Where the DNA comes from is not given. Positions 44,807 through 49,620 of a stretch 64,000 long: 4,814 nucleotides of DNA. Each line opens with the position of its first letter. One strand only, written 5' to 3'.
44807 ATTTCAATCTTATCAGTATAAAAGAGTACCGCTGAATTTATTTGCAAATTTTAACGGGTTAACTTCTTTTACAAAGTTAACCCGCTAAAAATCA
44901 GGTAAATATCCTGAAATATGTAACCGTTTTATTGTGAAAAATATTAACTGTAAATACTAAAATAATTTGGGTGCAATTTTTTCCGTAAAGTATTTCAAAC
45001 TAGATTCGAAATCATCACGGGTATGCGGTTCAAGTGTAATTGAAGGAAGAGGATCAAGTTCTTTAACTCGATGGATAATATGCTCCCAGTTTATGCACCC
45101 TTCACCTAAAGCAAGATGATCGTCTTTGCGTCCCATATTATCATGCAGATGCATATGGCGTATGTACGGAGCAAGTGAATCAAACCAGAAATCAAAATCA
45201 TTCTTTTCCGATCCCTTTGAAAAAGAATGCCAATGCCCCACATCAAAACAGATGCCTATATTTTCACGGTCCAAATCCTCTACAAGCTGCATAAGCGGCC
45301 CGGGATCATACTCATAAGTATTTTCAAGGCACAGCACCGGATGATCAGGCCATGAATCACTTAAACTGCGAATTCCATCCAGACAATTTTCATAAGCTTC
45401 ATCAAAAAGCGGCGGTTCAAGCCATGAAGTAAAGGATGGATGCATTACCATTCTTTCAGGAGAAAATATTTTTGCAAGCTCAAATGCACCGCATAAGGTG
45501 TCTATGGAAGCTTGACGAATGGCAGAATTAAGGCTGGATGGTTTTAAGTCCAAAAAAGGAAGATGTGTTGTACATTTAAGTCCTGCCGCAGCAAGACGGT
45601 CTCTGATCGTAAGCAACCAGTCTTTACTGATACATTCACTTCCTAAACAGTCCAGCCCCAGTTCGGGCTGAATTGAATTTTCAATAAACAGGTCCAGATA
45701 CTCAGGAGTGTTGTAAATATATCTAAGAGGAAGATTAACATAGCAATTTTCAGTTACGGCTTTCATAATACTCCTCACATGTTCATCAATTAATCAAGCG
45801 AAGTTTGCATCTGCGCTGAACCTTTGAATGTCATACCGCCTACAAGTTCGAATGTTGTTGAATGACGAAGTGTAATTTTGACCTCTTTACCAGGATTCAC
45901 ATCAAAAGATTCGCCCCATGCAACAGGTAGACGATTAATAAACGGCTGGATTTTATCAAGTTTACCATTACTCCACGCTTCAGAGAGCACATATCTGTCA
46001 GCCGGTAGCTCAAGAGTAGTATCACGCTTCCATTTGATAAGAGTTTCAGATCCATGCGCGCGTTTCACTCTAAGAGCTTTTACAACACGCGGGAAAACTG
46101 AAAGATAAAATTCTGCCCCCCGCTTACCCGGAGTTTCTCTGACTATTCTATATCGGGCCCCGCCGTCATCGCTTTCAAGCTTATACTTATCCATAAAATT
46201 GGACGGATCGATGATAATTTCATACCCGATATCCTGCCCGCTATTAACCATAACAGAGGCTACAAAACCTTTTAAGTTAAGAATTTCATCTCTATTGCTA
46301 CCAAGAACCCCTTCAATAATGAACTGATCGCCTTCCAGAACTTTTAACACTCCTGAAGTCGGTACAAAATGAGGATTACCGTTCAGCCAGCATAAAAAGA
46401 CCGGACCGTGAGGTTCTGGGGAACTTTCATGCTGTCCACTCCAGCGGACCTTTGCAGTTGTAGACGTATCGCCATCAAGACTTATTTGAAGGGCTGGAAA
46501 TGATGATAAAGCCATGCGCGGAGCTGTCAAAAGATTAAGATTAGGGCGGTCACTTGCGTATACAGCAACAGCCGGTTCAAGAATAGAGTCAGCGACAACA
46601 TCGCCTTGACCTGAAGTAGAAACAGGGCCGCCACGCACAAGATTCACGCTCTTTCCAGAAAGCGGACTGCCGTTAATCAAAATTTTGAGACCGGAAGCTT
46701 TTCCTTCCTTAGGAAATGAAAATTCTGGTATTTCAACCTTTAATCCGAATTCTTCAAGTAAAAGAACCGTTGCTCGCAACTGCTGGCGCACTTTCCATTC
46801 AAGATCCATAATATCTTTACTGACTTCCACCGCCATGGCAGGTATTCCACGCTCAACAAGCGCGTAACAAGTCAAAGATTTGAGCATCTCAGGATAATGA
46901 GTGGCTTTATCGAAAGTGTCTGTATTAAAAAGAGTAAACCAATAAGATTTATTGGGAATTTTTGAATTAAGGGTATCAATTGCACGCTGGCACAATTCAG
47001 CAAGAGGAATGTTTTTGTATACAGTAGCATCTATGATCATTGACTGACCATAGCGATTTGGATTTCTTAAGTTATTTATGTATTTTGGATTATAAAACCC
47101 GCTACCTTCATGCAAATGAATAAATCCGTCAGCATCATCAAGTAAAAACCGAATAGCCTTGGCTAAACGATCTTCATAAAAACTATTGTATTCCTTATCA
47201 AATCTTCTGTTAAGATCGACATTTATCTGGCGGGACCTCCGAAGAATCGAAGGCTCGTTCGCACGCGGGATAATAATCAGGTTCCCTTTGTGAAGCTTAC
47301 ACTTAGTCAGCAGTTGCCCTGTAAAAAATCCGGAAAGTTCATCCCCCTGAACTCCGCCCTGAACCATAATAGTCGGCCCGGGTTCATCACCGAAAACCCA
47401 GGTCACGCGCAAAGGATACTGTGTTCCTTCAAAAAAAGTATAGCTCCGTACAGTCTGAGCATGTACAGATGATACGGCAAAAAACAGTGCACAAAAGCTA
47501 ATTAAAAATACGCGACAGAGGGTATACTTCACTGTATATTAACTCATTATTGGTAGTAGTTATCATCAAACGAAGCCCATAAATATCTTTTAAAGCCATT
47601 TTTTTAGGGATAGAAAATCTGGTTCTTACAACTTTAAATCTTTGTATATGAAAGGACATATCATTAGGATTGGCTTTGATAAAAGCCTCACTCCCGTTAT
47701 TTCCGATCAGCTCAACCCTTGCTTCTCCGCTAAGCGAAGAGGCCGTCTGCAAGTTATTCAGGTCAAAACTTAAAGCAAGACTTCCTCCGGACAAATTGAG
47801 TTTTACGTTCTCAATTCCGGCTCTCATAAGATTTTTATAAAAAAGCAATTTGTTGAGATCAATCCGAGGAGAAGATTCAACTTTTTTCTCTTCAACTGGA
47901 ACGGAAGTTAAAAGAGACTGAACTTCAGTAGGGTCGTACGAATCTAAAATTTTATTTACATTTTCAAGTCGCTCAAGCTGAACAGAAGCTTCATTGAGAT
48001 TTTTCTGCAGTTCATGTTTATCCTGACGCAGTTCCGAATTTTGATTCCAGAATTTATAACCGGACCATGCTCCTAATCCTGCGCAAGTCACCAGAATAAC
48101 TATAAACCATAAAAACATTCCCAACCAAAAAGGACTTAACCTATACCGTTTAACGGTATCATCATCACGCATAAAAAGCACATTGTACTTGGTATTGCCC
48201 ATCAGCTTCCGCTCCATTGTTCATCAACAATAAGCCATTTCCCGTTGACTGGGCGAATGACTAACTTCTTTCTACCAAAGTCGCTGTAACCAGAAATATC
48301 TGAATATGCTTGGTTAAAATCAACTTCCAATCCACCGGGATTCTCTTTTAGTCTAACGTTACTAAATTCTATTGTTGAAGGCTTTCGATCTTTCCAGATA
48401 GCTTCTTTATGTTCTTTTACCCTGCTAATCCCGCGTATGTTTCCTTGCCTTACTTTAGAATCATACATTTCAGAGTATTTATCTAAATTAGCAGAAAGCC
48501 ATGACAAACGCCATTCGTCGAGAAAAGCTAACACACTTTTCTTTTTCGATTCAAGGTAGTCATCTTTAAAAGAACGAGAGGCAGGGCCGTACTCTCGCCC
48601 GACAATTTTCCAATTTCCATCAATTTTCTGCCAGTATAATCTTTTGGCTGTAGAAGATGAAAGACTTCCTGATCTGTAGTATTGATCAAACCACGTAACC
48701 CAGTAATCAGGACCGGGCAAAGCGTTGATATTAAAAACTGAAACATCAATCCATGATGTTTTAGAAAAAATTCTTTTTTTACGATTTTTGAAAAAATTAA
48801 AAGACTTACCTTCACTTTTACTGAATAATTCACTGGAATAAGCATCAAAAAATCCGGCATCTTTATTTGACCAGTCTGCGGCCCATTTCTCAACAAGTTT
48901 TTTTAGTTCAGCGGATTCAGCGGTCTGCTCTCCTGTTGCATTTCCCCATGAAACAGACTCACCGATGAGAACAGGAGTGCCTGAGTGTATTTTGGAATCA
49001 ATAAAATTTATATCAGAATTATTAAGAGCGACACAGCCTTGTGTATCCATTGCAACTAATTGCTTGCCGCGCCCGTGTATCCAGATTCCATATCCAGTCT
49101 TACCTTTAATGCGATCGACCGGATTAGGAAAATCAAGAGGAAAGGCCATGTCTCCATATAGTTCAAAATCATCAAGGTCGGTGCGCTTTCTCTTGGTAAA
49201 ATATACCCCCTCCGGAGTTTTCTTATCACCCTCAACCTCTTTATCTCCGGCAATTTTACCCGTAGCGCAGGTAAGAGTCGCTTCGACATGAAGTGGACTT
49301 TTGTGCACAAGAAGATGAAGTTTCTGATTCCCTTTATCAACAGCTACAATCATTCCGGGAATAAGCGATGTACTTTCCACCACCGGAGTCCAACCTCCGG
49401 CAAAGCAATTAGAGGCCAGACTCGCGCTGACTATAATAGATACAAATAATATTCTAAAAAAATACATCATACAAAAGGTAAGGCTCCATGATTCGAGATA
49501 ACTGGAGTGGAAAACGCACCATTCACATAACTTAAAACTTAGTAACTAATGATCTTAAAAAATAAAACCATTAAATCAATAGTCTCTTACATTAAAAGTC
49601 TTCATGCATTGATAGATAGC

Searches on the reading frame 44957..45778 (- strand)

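Call 78: search_protein_families(library=pfam, proteins=[window:44957-45778:-], max_evalue=0.00001)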
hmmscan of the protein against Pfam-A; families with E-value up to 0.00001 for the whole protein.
window:44957-45778:- (273 aa): 1 family
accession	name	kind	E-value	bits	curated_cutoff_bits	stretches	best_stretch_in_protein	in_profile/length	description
PF01261.30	AP_endonuc_2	-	9.3e-33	114.4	31.1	1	50-264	25-246/249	Xylose isomerase-like TIM barrel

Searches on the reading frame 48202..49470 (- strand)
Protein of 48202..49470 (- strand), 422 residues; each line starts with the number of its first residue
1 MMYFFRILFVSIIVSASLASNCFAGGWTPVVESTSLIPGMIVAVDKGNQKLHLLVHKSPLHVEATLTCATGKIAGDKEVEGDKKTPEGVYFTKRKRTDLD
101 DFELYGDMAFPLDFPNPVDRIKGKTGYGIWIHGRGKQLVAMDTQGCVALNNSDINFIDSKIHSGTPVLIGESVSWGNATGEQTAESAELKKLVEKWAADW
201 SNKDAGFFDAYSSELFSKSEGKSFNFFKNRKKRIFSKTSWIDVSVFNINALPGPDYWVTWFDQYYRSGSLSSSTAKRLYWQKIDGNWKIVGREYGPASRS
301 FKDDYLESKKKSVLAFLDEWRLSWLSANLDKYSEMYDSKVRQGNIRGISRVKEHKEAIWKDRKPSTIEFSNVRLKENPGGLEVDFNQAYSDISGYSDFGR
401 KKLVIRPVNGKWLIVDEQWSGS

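Call 78: search_protein_families(library=pfam, proteins=[window:48202-49470:-], max_evalue=0.00001)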
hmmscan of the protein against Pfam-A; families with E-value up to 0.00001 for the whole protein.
window:48202-49470:- (422 aa): 2 families
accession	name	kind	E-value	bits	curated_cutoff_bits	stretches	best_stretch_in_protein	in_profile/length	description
PF24125.1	Cds6_C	-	3.5e-31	108.2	27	2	189-290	2-108/111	Cds6 C-terminal NTF2-like domain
PF03734.19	YkuD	-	2.6e-15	57.7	23.4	1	41-169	3-146/146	L,D-transpeptidase catalytic domain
